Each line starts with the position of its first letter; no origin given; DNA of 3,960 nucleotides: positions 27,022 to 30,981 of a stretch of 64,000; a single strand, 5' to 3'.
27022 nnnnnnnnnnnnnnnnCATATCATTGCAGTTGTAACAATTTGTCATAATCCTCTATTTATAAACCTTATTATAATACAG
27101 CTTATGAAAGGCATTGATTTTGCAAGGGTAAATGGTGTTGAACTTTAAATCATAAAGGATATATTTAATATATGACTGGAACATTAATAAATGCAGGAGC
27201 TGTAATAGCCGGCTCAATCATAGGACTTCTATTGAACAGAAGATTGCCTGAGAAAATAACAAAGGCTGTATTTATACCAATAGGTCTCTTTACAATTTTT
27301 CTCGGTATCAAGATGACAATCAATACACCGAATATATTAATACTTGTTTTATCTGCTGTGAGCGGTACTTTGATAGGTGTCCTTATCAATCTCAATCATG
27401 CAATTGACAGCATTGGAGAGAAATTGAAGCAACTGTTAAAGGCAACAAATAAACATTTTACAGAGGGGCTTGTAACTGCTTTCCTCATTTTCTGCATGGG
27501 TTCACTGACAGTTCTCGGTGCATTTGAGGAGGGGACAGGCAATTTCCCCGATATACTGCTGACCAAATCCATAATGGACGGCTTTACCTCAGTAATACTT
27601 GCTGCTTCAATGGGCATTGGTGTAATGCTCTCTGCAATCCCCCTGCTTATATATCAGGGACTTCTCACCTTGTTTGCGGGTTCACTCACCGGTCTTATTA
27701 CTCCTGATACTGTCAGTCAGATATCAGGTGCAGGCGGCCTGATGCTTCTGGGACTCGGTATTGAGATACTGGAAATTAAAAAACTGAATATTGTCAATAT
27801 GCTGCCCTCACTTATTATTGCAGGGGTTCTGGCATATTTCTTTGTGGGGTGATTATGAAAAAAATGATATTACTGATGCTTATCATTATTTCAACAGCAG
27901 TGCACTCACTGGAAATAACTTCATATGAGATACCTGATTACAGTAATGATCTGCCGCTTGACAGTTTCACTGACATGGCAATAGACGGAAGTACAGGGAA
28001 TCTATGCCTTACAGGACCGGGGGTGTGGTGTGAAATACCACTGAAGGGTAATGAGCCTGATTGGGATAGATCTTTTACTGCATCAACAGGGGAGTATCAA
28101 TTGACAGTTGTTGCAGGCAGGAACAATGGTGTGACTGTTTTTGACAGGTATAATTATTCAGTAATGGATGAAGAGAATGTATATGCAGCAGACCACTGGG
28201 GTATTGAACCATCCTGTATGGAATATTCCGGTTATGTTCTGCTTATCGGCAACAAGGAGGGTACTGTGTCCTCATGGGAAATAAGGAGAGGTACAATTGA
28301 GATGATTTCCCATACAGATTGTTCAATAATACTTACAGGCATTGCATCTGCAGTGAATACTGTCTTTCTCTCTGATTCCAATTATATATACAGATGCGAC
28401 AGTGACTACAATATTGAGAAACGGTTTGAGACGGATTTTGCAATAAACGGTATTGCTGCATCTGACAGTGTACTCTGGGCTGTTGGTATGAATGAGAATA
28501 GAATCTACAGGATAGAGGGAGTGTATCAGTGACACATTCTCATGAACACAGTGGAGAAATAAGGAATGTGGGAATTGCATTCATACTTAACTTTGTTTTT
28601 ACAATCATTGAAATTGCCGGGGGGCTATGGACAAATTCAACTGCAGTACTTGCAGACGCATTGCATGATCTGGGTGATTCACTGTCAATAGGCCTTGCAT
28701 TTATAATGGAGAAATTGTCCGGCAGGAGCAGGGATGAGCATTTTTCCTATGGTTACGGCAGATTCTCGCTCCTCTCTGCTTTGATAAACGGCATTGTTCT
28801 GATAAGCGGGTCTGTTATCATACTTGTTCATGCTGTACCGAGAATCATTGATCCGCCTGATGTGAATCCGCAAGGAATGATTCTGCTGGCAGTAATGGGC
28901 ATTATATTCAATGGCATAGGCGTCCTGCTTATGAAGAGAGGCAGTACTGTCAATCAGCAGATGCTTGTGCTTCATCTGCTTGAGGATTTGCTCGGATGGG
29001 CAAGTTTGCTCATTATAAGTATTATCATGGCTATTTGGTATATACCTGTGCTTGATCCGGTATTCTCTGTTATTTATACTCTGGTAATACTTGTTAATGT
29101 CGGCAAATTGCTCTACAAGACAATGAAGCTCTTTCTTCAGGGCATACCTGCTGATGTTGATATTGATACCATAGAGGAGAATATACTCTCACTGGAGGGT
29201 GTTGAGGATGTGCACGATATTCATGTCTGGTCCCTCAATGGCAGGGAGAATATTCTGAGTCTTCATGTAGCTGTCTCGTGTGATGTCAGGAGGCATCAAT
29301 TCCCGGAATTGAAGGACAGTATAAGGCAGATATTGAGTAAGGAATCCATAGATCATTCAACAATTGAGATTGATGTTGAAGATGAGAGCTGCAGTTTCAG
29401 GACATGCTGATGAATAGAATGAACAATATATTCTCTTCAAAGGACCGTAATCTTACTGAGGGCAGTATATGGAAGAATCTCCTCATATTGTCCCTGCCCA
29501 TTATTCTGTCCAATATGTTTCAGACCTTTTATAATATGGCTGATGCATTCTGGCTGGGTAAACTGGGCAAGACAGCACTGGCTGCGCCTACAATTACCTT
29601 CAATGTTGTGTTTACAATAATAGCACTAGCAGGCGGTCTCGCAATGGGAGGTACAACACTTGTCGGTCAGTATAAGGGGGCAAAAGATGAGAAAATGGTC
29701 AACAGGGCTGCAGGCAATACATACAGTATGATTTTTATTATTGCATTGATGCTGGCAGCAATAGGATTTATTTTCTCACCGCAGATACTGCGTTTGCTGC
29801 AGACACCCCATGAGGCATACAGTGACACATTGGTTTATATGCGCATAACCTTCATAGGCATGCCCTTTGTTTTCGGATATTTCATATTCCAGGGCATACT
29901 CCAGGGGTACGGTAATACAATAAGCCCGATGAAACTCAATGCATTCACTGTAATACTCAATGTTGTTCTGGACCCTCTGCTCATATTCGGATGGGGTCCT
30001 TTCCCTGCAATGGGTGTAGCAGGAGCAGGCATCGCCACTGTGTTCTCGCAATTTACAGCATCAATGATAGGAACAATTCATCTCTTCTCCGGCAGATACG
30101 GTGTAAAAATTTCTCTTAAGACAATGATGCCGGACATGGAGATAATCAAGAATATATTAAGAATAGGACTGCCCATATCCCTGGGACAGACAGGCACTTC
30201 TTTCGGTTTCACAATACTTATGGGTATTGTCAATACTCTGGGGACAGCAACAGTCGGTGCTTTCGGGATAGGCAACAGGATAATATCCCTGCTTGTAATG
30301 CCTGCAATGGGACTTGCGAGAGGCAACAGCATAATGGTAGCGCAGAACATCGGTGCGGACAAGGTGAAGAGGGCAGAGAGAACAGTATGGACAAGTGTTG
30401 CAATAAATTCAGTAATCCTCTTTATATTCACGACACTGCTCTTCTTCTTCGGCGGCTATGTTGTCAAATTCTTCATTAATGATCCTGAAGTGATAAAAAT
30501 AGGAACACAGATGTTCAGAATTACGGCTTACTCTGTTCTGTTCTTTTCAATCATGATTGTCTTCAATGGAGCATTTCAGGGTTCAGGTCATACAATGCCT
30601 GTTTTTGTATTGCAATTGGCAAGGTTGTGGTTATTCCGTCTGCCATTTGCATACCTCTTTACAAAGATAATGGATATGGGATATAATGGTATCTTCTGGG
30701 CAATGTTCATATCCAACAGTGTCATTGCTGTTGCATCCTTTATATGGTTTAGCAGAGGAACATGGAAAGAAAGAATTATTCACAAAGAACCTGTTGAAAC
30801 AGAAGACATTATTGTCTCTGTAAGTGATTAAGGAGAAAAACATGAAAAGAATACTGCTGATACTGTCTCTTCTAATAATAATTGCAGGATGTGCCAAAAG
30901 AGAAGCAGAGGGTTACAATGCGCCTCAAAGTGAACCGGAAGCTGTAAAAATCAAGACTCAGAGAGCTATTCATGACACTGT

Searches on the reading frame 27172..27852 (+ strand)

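Call 6: search_protein_families(library=pfam, proteins=[window:27172-27852:+])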
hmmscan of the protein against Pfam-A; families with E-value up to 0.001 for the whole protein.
window:27172-27852:+ (226 aa): 1 family
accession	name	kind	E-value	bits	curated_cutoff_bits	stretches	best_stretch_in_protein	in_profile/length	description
PF04474.17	DUF554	-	4.5e-70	236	25.1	1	2-221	1-219/220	Protein of unknown function (DUF554)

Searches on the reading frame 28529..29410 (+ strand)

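Call 6: search_protein_families(library=pfam, proteins=[window:28529-29410:+])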
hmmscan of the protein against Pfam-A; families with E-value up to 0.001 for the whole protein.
window:28529-29410:+ (293 aa): 2 families
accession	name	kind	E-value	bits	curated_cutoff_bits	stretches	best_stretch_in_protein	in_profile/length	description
PF01545.26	Cation_efflux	-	4.3e-36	125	26.6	1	16-201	3-196/198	Cation efflux family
PF16916.11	ZT_dimer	-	9.8e-11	42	26.7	1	207-282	1-76/78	Dimerisation domain of Zinc Transporter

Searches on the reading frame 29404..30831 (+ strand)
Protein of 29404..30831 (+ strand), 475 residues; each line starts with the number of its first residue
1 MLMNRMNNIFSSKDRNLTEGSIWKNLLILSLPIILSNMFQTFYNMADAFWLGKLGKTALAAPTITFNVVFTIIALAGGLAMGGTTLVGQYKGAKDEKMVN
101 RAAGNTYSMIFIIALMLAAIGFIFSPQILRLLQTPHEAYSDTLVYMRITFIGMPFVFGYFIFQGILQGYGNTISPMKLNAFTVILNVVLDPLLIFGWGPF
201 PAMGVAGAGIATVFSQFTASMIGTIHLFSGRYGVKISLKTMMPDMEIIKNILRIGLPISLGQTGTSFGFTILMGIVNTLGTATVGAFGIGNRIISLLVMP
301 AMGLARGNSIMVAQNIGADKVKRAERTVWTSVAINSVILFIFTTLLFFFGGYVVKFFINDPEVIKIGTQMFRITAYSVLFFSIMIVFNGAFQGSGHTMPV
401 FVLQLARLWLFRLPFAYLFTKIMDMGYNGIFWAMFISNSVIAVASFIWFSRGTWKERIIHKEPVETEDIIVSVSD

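Call 6: search_protein_families(library=pfam, proteins=[window:29404-30831:+])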
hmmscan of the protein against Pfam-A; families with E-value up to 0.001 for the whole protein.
window:29404-30831:+ (475 aa): 1 family
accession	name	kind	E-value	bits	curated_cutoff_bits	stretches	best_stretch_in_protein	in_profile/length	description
PF01554.23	MatE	-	2.7e-67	225.9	24.9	2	32-192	1-161/161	MatE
